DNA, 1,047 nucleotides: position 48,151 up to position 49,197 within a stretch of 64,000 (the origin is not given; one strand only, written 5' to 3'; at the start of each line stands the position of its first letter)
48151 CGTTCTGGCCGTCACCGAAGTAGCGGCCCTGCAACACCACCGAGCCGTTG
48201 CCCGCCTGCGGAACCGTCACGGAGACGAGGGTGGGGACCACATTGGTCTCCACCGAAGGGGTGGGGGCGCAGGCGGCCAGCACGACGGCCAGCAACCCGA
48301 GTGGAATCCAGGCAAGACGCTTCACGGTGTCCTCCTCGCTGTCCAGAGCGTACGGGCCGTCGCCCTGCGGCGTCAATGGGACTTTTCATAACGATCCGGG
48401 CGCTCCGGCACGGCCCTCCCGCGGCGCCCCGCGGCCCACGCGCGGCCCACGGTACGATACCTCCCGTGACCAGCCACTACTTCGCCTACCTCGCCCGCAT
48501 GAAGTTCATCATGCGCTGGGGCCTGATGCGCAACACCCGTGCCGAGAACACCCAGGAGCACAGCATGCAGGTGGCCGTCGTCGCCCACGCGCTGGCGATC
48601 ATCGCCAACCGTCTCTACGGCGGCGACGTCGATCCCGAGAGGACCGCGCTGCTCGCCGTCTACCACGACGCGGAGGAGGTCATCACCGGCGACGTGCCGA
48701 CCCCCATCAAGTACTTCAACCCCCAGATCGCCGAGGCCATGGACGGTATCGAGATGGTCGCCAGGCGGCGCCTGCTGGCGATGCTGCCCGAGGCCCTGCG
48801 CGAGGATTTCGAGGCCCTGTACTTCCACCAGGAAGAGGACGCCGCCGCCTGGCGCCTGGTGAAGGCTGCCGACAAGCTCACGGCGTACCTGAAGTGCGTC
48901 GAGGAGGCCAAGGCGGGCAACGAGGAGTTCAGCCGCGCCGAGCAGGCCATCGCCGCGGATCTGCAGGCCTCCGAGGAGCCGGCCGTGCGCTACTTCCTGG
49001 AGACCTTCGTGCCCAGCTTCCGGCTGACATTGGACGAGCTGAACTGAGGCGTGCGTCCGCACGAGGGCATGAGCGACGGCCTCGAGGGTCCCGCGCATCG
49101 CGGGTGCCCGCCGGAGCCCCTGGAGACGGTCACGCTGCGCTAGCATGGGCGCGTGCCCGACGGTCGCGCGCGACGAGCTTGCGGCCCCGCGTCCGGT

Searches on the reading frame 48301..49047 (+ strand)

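Call 9: search_protein_families(library=pfam, proteins=[window:48301-49047:+], max_evalue=0.01)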
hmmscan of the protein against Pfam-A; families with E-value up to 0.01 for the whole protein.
window:48301-49047:+ (248 aa): 3 families
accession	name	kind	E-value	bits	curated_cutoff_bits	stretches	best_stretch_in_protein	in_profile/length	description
PF12917.13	YfbR-like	-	3e-74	249.1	25.9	1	59-240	1-182/182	5'-deoxynucleotidase YfbR-like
PF13023.12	HD_3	-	2.6e-15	57.2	22.5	1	65-214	2-145/165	HD domain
PF01966.28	HD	-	6.7e-08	33.3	22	1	86-195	3-115/116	HD domain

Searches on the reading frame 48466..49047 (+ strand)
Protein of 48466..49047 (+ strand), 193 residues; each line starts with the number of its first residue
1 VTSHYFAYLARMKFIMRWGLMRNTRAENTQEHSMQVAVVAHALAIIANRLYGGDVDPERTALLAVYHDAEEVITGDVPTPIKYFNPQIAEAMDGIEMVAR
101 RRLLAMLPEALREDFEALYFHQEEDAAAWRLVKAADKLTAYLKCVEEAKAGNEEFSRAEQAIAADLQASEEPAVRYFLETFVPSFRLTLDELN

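Call 28: find_encoding_contigs(protein=window:48466-49047:+, flank=10000, max_places=10)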
Protein window:48466-49047:+ (193 aa): no gene with exactly this product is on record in the collection.

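Call 29: find_homologous_proteins(query=window:48466-49047:+, max_evalue=1e-20)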
Query window:48466-49047:+ (193 aa): 5580 proteins with E <= 1e-20 among 6995 candidates; the best 120 are listed.
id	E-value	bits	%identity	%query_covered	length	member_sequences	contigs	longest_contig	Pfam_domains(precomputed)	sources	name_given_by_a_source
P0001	2.2e-120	417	99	100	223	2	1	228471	PF12917.14,PF01966.29,PF13023.13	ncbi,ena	-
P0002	2.8e-107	374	88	100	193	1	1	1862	PF12917.14,PF01966.29,PF13023.13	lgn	-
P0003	4.1e-102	358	83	99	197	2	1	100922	PF12917.14,PF01966.29,PF13023.13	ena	-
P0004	3.5e-101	355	82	100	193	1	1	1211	PF12917.14,PF01966.29,PF13023.13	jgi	-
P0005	2.5e-98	345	81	100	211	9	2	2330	PF12917.14,PF01966.29,PF13023.13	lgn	-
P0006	5.4e-97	341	80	100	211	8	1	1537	PF12917.14,PF01966.29,PF13023.13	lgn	-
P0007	1.9e-96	339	78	100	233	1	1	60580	PF12917.14,PF01966.29,PF13023.13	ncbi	-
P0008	6.4e-95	334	77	100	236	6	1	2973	PF12917.14,PF01966.29,PF13023.13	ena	-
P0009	8.1e-95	334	78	100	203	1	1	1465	PF12917.14,PF01966.29,PF13023.13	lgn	-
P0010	1.0e-94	334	78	100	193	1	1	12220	PF12917.14,PF01966.29,PF13023.13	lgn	-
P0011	7.7e-94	331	78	100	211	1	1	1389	PF12917.14,PF01966.29,PF13023.13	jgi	-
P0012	8.3e-94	331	78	100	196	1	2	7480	PF12917.14,PF01966.29,PF13023.13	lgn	-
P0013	1.1e-93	330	75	100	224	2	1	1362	PF12917.14,PF01966.29,PF13023.13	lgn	-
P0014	1.5e-93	330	77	100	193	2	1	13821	PF12917.14,PF01966.29,PF13023.13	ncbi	ncbi:MAG: 5'-deoxynucleotidase [Deinococcales bacterium]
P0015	1.6e-93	330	79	100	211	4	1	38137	PF12917.14,PF01966.29,PF13023.13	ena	-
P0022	4.3e-92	325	76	100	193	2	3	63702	PF12917.14,PF01966.29,PF13023.13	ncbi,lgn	-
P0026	8.9e-92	324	75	100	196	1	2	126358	PF12917.14,PF01966.29,PF13023.13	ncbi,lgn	-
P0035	6.4e-91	321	75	100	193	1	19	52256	PF12917.14,PF01966.29,PF13023.13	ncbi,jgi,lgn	-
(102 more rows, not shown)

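Call 31: find_encoding_contigs(protein=P0001, flank=10000, max_places=5)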
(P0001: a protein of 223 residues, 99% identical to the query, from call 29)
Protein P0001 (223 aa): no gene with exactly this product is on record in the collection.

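Call 42: find_encoding_contigs(protein=P0003, flank=10000, max_places=3)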
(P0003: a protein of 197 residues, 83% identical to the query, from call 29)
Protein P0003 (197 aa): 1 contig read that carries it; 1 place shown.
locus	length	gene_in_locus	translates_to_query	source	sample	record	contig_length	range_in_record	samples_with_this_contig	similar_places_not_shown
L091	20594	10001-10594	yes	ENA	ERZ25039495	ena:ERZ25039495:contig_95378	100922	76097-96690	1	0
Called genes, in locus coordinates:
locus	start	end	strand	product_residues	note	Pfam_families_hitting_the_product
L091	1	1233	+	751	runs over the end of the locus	PF17764:PriA_3primeBD (weak), PF18319:Zn_ribbon_PriA, PF18074:PriA_C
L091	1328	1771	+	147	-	PF01668:SmpB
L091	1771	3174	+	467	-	PF07833:Cu_amine_oxidN1 (faint), PF01520:Amidase_3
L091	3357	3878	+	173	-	-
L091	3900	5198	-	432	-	PF01336:tRNA_anti-codon, PF00152:tRNA-synt_2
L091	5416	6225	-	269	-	PF00702:Hydrolase (faint), PF08282:Hydrolase_3, PF12710:HAD (faint), PF05116:S6PP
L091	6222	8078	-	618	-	PF01336:tRNA_anti-codon, PF00152:tRNA-synt_2, PF02938:GAD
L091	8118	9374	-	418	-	PF13393:tRNA-synt_His, PF00587:tRNA-synt_2b, PF03129:HGTP_anticodon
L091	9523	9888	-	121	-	-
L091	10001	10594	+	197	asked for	PF12917:YfbR-like, PF13023:HD_3, PF01966:HD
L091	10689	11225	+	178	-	PF10706:Aminoglyc_resit, PF14907:NTP_transf_5 (weak)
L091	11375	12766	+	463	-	PF03448:MgtE_N, PF00571:CBS (faint), PF01769:MgtE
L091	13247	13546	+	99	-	-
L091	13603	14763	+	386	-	PF01266:DAO (faint), PF07992:Pyr_redox_2, PF13450:NAD_binding_8 (faint), PF13738:Pyr_redox_3, PF00743:FMO-like (weak), PF13434:Lys_Orn_oxgnase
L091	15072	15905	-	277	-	PF03447:NAD_binding_3, PF01958:Asp_DH_C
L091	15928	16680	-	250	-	PF09339:HTH_IclR, PF12802:MarR_2 (weak), PF25213:HVO_A0261_N (weak), PF01614:IclR_C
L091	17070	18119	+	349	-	PF00291:PALP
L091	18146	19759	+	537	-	PF00496:SBP_bac_5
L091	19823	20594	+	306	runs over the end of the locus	PF19300:BPD_transp_1_N, PF00528:BPD_transp_1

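Call 47: find_encoding_contigs(protein=P0007, flank=8000, max_places=3)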
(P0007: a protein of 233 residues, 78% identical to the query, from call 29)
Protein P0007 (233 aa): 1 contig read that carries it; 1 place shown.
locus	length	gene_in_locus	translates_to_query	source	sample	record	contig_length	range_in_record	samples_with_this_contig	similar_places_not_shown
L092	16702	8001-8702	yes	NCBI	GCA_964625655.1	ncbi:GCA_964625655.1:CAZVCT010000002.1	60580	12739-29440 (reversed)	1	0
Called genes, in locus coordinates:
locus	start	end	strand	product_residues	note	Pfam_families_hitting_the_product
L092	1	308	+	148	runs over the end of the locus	PF01668:SmpB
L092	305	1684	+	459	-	PF07833:Cu_amine_oxidN1, PF01520:Amidase_3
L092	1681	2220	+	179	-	-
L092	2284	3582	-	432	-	PF01336:tRNA_anti-codon, PF00152:tRNA-synt_2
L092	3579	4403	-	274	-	PF00702:Hydrolase, PF08282:Hydrolase_3, PF12710:HAD (faint)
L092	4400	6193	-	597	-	PF01336:tRNA_anti-codon, PF00152:tRNA-synt_2, PF02938:GAD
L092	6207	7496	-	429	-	PF13393:tRNA-synt_His, PF00587:tRNA-synt_2b, PF03129:HGTP_anticodon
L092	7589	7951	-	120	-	-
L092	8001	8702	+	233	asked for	PF12917:YfbR-like, PF13023:HD_3, PF01966:HD (weak)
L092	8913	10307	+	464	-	PF03448:MgtE_N, PF00571:CBS, PF01769:MgtE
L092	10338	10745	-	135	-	PF10604:Polyketide_cyc2 (weak), PF08327:AHSA1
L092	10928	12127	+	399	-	PF14344:DUF4397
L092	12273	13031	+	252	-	PF03783:CsgG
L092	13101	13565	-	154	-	PF05163:DinB, PF12867:DinB_2 (weak)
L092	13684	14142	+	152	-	-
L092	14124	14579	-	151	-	PF13673:Acetyltransf_10 (weak), PF00583:Acetyltransf_1, PF13508:Acetyltransf_7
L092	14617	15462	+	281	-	-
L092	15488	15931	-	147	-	PF11071:Nuc_deoxyri_tr3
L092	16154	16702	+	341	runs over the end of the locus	-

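Call 48: find_encoding_contigs(protein=P0026, flank=8000, max_places=3)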
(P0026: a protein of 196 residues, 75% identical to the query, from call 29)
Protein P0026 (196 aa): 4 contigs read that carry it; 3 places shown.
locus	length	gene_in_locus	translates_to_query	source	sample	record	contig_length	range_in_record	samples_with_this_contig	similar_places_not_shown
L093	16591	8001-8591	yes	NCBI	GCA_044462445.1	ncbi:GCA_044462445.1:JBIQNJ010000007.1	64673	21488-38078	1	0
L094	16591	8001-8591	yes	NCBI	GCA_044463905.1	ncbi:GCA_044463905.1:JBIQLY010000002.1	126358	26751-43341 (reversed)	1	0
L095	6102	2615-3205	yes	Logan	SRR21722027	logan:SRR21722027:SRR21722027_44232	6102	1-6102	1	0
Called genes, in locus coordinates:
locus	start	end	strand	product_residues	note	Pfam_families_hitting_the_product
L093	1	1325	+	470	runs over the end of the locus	PF07833:Cu_amine_oxidN1 (faint), PF01520:Amidase_3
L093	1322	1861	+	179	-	-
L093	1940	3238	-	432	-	PF01336:tRNA_anti-codon, PF00152:tRNA-synt_2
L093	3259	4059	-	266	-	PF00702:Hydrolase (faint), PF05116:S6PP (faint), PF08282:Hydrolase_3, PF12710:HAD (faint)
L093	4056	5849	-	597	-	PF01336:tRNA_anti-codon, PF00152:tRNA-synt_2, PF02938:GAD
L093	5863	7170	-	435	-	PF13393:tRNA-synt_His, PF00587:tRNA-synt_2b, PF03129:HGTP_anticodon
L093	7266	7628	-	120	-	-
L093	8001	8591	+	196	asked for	PF12917:YfbR-like, PF13023:HD_3, PF01966:HD (weak)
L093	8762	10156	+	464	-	PF03448:MgtE_N, PF00571:CBS, PF01769:MgtE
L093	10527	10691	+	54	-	-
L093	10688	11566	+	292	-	PF22626:LysX_preATP_grasp, PF02655:ATP-grasp_3 (weak), PF08443:RimK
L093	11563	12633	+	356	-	PF01118:Semialdhyde_dh, PF22698:Semialdhyde_dhC_1, PF02774:Semialdhyde_dhC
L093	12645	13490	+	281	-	PF00696:AA_kinase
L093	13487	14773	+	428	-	PF00202:Aminotran_3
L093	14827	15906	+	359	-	PF01546:Peptidase_M20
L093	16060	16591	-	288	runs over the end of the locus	PF00326:Peptidase_S9 (faint), PF02230:Abhydrolase_2 (weak), PF12146:Hydrolase_4 (faint), PF01738:DLH (weak)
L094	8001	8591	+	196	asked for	PF12917:YfbR-like, PF13023:HD_3, PF01966:HD (weak)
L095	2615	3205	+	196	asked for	PF12917:YfbR-like, PF13023:HD_3, PF01966:HD (weak)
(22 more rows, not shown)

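Call 56: find_encoding_contigs(protein=P0015, flank=6000, max_places=3)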
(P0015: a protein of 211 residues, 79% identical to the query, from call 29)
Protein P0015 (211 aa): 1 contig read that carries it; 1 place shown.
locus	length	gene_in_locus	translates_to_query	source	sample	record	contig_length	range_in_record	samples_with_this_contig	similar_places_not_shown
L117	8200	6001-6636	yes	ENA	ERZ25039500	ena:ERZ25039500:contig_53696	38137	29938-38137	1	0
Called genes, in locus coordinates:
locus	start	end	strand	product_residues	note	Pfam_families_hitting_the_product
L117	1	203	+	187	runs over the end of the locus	-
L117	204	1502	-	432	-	PF01336:tRNA_anti-codon, PF00152:tRNA-synt_2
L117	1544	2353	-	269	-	PF00702:Hydrolase (faint), PF08282:Hydrolase_3, PF12710:HAD (faint), PF05116:S6PP (weak)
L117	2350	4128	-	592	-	PF01336:tRNA_anti-codon, PF00152:tRNA-synt_2, PF02938:GAD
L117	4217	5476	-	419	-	PF13393:tRNA-synt_His, PF00587:tRNA-synt_2b, PF03129:HGTP_anticodon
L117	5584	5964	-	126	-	-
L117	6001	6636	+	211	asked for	PF12917:YfbR-like, PF13023:HD_3, PF01966:HD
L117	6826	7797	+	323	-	PF03448:MgtE_N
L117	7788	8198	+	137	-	?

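Call 65: find_homologous_proteins(query=P0124, max_evalue=1e-10)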
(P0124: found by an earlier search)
Query P0124 (327 aa): 1220 proteins with E <= 1e-10 among 8000 candidates; the best 120 are listed.
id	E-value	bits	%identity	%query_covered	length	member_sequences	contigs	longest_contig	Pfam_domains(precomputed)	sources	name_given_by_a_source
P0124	3.4e-209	712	100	100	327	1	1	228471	-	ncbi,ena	-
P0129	4.9e-86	307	52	100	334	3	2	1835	PF01636.30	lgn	-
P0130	7.5e-85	303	50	99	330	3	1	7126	-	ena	-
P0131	2.9e-84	301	49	97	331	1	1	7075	PF01636.30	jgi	jgi:spectinomycin phosphotransferase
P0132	3.2e-84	301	48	97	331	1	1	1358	PF01636.30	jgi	jgi:spectinomycin phosphotransferase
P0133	2.1e-83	299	48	97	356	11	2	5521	-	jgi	jgi:spectinomycin phosphotransferase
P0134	2.5e-83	298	49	97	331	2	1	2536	-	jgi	jgi:spectinomycin phosphotransferase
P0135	4.2e-83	298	47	98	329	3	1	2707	PF01636.30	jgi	jgi:spectinomycin phosphotransferase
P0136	5.9e-83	297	48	97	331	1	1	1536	PF01636.30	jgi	jgi:spectinomycin phosphotransferase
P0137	8.3e-83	297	47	98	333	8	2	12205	PF01636.30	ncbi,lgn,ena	-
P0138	1.1e-82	296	49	99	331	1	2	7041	-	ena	-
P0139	1.1e-82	296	49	100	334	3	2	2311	PF01636.30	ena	-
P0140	2.4e-82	295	48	98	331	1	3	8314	PF01636.30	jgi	jgi:spectinomycin phosphotransferase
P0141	3.8e-82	294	47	98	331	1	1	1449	PF01636.30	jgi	jgi:spectinomycin phosphotransferase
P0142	5.7e-82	294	48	98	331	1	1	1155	PF01636.30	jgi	jgi:spectinomycin phosphotransferase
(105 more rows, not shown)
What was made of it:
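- Tried and rejected: The best homologues are at most 52% identical, so the test was impossible (call 65).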

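Call 66: find_encoding_contigs(protein=P0022, flank=3000, max_places=5)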
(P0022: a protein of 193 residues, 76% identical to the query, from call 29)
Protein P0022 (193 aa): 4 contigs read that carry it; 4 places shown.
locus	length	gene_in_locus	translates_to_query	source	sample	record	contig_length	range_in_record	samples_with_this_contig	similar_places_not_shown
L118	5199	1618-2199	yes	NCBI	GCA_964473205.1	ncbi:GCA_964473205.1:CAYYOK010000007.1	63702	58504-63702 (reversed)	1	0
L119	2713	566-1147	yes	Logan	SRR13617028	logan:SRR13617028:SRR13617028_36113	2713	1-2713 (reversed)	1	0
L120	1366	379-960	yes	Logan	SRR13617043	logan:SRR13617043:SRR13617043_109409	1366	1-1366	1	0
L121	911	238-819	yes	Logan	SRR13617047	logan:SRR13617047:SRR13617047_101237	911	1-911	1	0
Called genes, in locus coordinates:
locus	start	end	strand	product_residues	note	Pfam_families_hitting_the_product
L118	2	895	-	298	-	?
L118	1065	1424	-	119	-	-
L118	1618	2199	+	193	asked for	PF12917:YfbR-like, PF13023:HD_3, PF01966:HD (weak)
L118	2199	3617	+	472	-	PF03448:MgtE_N, PF00571:CBS (weak), PF01769:MgtE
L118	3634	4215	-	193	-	PF12867:DinB_2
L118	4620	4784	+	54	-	-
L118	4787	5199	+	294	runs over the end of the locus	PF22626:LysX_preATP_grasp, PF02655:ATP-grasp_3, PF08443:RimK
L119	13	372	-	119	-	-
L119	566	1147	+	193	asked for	PF12917:YfbR-like, PF13023:HD_3, PF01966:HD (weak)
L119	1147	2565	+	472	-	PF03448:MgtE_N, PF00571:CBS (weak), PF01769:MgtE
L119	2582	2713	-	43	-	?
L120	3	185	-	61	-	?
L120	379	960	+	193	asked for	PF12917:YfbR-like, PF13023:HD_3, PF01966:HD (weak)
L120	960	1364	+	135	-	?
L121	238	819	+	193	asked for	PF12917:YfbR-like, PF13023:HD_3, PF01966:HD (weak)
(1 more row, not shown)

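Call 67: find_encoding_contigs(protein=P0035, flank=3000, max_places=10)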
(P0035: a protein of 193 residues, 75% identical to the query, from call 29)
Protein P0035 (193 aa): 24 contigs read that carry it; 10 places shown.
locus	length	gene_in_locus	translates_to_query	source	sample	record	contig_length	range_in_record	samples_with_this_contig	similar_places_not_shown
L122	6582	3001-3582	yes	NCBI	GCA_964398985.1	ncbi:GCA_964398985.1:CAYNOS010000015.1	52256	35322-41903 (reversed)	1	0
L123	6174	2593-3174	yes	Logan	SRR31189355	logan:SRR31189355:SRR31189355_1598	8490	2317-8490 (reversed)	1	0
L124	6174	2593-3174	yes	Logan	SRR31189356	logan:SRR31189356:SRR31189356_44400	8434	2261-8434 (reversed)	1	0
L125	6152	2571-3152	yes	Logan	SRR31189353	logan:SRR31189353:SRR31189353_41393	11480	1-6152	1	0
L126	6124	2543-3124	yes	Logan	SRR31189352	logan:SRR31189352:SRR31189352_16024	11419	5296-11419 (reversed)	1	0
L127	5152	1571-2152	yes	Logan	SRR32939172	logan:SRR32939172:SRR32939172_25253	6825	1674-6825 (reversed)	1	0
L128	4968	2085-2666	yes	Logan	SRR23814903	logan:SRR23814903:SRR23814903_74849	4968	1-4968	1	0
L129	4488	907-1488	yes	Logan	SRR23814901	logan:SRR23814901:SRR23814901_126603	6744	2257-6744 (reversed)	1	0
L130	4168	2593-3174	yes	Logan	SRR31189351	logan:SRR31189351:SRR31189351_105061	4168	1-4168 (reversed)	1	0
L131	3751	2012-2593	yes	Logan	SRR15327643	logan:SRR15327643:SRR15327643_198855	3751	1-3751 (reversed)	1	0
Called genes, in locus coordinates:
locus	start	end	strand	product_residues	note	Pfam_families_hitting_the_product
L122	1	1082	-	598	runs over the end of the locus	PF01336:tRNA_anti-codon, PF00152:tRNA-synt_2, PF02938:GAD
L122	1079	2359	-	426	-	PF13393:tRNA-synt_His, PF00587:tRNA-synt_2b, PF03129:HGTP_anticodon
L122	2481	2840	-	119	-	-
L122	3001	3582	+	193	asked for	PF12917:YfbR-like, PF13023:HD_3, PF01966:HD (weak)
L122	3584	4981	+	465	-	PF03448:MgtE_N, PF00571:CBS (weak), PF01769:MgtE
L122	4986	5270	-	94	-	PF08922:DUF1905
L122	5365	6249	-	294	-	PF02735:Ku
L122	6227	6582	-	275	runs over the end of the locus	PF02735:Ku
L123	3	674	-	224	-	?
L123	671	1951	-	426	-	PF13393:tRNA-synt_His, PF00587:tRNA-synt_2b, PF03129:HGTP_anticodon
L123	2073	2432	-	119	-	-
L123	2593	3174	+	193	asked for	PF12917:YfbR-like, PF13023:HD_3, PF01966:HD (weak)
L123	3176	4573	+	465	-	PF03448:MgtE_N, PF00571:CBS (weak), PF01769:MgtE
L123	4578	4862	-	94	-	PF08922:DUF1905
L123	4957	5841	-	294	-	PF02735:Ku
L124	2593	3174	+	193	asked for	PF12917:YfbR-like, PF13023:HD_3, PF01966:HD (weak)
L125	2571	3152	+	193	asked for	PF12917:YfbR-like, PF13023:HD_3, PF01966:HD (weak)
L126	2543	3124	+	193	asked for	PF12917:YfbR-like, PF13023:HD_3, PF01966:HD (weak)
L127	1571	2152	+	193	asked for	PF12917:YfbR-like, PF13023:HD_3, PF01966:HD (weak)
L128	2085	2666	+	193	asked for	PF12917:YfbR-like, PF13023:HD_3, PF01966:HD (weak)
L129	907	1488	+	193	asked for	PF12917:YfbR-like, PF13023:HD_3, PF01966:HD (weak)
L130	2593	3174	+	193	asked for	PF12917:YfbR-like, PF13023:HD_3, PF01966:HD (weak)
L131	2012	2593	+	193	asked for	PF12917:YfbR-like, PF13023:HD_3, PF01966:HD (weak)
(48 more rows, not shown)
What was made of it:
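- The region downstream of mgtE differs in every relative (calls 42, 47, 48, 66, 67).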

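Call 73: find_encoding_contigs(protein=P0010, flank=4000, max_places=5)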
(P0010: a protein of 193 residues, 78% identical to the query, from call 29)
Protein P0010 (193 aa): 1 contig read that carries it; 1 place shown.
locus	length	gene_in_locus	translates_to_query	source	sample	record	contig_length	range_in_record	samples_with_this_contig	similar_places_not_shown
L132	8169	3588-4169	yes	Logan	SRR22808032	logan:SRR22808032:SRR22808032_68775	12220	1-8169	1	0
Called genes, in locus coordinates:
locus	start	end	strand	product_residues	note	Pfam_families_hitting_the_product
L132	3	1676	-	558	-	?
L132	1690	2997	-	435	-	PF13393:tRNA-synt_His, PF00587:tRNA-synt_2b, PF03129:HGTP_anticodon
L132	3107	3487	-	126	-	-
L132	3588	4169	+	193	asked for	PF12917:YfbR-like, PF13023:HD_3, PF01966:HD (weak)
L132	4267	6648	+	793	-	PF02463:SMC_N (faint), PF20703:nSTAND1 (faint), PF13555:AAA_29 (faint), PF00684:DnaJ_CXXCXGXG (faint), PF00005:ABC_tran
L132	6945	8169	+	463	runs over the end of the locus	PF03448:MgtE_N, PF00571:CBS, PF01769:MgtE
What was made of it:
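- Orthology and conservation. mgtE follows yfbR in L092, L093/94/95, L117, L118, L122 and L132 (calls 47, 48, 56, 66, 67, 73).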

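Call 79: search_protein_families(library=pfam, proteins=[L132:4267-6648:+], max_evalue=0.01)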
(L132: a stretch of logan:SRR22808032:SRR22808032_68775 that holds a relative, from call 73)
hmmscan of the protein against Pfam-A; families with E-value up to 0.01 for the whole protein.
L132:4267-6648:+ (793 aa): 12 families
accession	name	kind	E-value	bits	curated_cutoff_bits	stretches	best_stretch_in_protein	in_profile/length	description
PF00005.33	ABC_tran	-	3.1e-19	70.4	25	1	504-712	1-137/137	ABC transporter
PF02463.25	SMC_N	-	3.3e-09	36.9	40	0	683-753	136-209/220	RecF/RecN/SMC N terminal domain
PF20703.3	nSTAND1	-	3.6e-07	30.6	27.1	1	38-101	28-87/379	Novel STAND NTPase 1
PF00684.25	DnaJ_CXXCXGXG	-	2.3e-06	28.2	32.7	1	587-619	15-50/65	DnaJ central domain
PF13555.12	AAA_29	-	3e-06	27.3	27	0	36-60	15-39/61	P-loop containing region of AAA domain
PF17755.6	UvrA_DNA-bind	-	7.9e-05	23.4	23.2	1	198-276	8-100/110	UvrA DNA-binding domain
PF15777.11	Anti-TRAP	-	0.00017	22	32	0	587-620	10-40/59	Tryptophan RNA-binding attenuator protein inhibitory protein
PF13191.12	AAA_16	-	0.00034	21.6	32.6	0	516-535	26-45/167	AAA ATPase domain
PF03193.22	RsgA_GTPase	-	0.00063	20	30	0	32-61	96-124/174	RsgA GTPase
PF13671.12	AAA_33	-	0.00098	19.9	27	0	516-554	1-38/143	AAA domain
PF01443.25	Viral_helicase1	-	0.004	17.4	21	0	518-531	2-15/228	Viral superfamily 1 RNA helicase core domain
PF13304.12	AAA_21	-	0.0046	17.5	27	0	679-728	233-285/304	AAA domain, putative AbiEii toxin, Type IV TA system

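Call 87: search_protein_families(library=ncbifam, proteins=[window:48466-49047:+, L132:4267-6648:+], max_evalue=0.001)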
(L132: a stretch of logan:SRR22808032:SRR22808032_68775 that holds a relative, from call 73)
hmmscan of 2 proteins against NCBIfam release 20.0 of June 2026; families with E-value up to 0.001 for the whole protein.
window:48466-49047:+ (193 aa): 1 family
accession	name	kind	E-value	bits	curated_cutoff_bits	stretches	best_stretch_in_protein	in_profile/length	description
NF003009.0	PRK03826.1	equivalog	5.1e-82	274.4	122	1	2-193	3-194/197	5'-deoxynucleotidase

L132:4267-6648:+ (793 aa): 181 families (the best 25 are shown)
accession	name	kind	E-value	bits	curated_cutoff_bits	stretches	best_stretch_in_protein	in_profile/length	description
TIGR00630.1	uvra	equivalog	7.4e-207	689.6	729.8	3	172-535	270-654/924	excinuclease ABC subunit UvrA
NF001503.0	PRK00349.1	equivalog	1.6e-205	685.1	1147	3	172-535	272-656/943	excinuclease ABC subunit UvrA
NF001885.0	PRK00635.1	equivalog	2.7e-137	459.1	3054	2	178-791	270-919/1809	excinuclease ABC subunit A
NF040873.1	AztA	equivalog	4.8e-38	130.6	220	2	660-754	97-190/191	zinc ABC transporter ATP-binding protein AztA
TIGR02857.1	CydD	equivalog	4.2e-32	111.8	435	2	671-755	445-529/529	thiol reductant ABC exporter subunit CydD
TIGR03608.1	L_ocin_972_ABC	subfamily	1.5e-30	106.3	254.85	2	626-755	78-206/206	putative bacteriocin export ABC transporter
TIGR04521.1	ECF_ATPase_2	equivalog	3.6e-30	105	330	2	656-787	117-244/279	energy-coupling factor transporter ATPase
TIGR03873.1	F420-0_ABC_ATP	hypoth_equivalog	4.1e-29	101.6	372.4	2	670-777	125-226/256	putative F420-0 ABC transporter ATP-binding protein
TIGR02673.1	FtsE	equivalog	8.8e-28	97.4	264.85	2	658-748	113-202/214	cell division ATP-binding protein FtsE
TIGR01166.1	cbiO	subfamily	2e-27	95.9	211.8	2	667-742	112-186/190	cobalt ABC transporter, ATP-binding protein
NF010068.0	PRK13548.1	equivalog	1.1e-25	90.3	261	2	658-776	113-231/261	heme ABC transporter ATP-binding protein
NF008409.0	PRK11231.1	equivalog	1.7e-24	86.6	375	2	679-778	134-228/255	Fe(3+) dicitrate ABC transporter ATP-binding protein FecE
TIGR04520.1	ECF_ATPase_1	equivalog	2.9e-24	86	315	2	661-787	115-235/269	energy-coupling factor transporter ATPase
NF007826.0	PRK10535.1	equivalog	1.4e-23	83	966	2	662-756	124-217/648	macrolide ABC transporter ATP-binding protein/permease MacB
TIGR02211.1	LolD_lipo_ex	equivalog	1.1e-22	80.6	307.75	2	665-752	124-211/221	lipoprotein-releasing ABC transporter ATP-binding protein LolD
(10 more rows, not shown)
